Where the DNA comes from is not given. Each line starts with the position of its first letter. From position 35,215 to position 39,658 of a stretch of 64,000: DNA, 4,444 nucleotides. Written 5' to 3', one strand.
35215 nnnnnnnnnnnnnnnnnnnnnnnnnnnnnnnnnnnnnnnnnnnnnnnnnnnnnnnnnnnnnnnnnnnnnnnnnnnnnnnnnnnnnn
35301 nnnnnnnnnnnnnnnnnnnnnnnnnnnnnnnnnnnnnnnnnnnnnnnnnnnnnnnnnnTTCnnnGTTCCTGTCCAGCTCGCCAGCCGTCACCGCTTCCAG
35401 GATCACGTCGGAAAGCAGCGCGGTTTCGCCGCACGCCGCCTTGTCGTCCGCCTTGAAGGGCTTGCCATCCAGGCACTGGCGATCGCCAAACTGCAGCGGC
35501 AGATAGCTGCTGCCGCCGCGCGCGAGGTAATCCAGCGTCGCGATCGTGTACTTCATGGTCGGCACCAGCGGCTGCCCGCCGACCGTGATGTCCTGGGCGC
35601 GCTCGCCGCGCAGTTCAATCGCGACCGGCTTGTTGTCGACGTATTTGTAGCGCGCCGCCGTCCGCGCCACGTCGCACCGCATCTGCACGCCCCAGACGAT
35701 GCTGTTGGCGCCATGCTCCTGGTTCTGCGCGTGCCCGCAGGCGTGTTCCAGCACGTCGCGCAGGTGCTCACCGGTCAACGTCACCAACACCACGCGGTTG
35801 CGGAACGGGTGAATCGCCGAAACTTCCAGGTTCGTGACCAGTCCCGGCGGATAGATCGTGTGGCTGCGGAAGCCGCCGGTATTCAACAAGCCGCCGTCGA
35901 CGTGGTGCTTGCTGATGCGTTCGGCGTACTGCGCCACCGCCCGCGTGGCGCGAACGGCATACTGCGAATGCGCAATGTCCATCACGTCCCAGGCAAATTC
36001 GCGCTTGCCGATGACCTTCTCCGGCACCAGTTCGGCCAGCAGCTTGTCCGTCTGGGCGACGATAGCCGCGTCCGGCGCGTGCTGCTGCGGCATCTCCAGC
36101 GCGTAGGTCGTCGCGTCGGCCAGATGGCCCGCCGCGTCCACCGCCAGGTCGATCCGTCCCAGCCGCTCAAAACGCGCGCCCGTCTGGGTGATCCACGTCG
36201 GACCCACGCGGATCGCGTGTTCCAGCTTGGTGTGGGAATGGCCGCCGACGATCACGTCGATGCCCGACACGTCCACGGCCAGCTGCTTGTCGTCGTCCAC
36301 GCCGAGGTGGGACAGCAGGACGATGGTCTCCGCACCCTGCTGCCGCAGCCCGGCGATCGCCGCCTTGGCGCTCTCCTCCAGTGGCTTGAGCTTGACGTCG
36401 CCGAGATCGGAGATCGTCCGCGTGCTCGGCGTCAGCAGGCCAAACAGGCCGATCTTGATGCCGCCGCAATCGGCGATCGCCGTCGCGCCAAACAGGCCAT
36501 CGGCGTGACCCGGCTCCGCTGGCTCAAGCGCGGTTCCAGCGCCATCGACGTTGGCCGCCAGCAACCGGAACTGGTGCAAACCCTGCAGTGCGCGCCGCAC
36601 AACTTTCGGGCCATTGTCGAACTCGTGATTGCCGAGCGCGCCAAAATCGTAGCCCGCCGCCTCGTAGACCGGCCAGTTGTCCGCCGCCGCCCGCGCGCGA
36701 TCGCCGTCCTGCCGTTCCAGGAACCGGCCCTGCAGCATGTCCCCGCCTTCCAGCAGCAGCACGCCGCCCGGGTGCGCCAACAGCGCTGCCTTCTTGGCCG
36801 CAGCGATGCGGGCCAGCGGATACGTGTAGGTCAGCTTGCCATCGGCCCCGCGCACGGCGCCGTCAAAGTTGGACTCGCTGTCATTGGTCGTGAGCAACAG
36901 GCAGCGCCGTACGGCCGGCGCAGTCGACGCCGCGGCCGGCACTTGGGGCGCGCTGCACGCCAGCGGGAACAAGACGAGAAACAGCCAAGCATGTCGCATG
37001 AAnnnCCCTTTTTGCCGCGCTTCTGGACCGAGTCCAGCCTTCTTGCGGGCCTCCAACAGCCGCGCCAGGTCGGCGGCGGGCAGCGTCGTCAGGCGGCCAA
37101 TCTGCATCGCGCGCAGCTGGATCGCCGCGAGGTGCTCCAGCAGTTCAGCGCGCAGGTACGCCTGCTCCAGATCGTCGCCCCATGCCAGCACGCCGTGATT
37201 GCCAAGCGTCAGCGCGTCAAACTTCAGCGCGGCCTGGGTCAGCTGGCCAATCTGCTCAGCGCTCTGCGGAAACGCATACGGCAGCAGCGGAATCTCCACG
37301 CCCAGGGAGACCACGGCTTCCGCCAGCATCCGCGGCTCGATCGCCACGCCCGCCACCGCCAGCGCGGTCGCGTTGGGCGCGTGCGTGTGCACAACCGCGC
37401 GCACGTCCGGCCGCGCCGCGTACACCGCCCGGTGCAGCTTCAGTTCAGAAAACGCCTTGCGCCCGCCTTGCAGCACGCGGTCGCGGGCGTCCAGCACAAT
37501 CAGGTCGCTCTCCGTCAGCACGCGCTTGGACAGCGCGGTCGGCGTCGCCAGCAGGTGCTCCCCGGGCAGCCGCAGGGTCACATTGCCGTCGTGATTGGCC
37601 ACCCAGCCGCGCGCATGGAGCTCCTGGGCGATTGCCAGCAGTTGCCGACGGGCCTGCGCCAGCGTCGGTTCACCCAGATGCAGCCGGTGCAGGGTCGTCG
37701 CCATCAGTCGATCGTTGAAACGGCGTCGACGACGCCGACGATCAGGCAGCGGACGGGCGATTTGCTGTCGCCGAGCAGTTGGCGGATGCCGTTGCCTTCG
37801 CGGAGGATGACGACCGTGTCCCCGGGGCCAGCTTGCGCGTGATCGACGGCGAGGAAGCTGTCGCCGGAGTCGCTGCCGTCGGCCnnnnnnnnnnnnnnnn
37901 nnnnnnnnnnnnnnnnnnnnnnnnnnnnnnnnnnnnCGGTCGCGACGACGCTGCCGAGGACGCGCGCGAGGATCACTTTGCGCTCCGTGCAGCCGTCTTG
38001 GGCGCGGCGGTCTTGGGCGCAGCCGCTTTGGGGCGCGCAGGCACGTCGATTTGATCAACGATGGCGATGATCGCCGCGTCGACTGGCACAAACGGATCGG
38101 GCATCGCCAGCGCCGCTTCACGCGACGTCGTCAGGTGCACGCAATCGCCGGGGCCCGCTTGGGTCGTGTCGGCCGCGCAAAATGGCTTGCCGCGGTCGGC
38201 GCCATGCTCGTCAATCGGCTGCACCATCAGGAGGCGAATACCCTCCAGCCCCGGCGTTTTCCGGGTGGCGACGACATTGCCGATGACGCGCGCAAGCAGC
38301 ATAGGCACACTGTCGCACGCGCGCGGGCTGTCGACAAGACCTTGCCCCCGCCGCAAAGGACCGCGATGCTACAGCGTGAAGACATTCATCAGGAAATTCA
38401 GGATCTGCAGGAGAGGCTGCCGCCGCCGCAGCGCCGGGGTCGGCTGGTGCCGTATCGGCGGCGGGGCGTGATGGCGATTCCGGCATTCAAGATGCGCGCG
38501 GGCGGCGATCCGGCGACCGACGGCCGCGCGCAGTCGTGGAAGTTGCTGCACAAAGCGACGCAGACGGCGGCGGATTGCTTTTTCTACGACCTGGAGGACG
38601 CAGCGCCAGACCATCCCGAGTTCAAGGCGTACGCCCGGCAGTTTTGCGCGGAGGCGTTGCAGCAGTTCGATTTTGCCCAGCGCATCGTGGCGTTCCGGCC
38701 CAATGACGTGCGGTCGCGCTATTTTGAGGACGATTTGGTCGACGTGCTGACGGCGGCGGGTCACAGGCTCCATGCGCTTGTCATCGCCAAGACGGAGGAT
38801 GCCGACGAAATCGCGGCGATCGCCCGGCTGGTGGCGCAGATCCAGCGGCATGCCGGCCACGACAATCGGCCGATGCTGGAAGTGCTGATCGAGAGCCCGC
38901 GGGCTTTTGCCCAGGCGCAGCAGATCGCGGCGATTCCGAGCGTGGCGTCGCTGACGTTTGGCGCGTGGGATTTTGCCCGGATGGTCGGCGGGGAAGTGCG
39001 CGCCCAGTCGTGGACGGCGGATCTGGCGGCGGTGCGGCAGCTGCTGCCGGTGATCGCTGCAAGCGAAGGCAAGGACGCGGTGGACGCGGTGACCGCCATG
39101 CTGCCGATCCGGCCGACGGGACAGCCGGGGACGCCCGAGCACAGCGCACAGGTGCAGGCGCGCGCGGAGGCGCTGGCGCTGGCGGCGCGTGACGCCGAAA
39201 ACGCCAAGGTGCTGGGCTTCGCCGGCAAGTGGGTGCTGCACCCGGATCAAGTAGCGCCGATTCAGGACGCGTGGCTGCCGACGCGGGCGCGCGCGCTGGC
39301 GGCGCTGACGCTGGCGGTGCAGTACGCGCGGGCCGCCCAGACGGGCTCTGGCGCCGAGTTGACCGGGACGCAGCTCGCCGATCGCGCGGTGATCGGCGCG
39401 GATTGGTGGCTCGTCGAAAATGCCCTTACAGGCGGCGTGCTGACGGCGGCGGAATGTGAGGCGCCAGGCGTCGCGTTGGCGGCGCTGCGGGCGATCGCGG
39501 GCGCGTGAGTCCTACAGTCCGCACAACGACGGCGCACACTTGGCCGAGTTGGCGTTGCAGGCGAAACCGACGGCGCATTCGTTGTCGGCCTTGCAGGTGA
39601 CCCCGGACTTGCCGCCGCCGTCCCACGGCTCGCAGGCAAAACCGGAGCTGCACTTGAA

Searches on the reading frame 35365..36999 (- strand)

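Call 46: search_protein_families(library=pfam, proteins=[window:35365-36999:-], max_evalue=0.0001)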
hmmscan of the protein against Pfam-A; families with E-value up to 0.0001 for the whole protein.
window:35365-36999:- (545 aa): 1 family
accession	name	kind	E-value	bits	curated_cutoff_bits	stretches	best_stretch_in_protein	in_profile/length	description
PF02872.23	5_nucleotid_C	-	3.4e-23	82.9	23.6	1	363-499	34-153/158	5'-nucleotidase, C-terminal domain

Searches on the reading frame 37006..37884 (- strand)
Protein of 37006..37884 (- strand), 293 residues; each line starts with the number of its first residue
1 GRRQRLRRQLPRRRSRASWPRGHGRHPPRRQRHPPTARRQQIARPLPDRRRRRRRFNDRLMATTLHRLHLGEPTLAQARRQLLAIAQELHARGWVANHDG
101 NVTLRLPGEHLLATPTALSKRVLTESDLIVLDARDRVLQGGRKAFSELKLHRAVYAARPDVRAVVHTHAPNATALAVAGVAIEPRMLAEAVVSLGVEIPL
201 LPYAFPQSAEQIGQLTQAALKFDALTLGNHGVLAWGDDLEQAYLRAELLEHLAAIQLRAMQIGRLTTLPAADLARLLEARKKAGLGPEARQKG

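Call 46: search_protein_families(library=pfam, proteins=[window:37006-37884:-], max_evalue=0.0001)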
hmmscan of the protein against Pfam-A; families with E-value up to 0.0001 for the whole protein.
window:37006-37884:- (293 aa): 1 family
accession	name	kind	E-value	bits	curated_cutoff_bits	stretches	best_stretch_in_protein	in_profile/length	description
PF00596.27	Aldolase_II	-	1.3e-45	155.9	22.2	1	81-257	2-183/183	Class II Aldolase and Adducin N-terminal domain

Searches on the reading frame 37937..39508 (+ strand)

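Call 46: search_protein_families(library=pfam, proteins=[window:37937-39508:+], max_evalue=0.0001)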
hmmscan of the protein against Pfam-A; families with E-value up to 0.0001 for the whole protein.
window:37937-39508:+ (523 aa): 1 family
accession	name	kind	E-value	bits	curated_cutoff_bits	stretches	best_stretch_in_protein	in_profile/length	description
PF03328.21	HpcH_HpaI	-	1.1e-17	64.5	25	1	201-384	11-190/221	HpcH/HpaI aldolase/citrate lyase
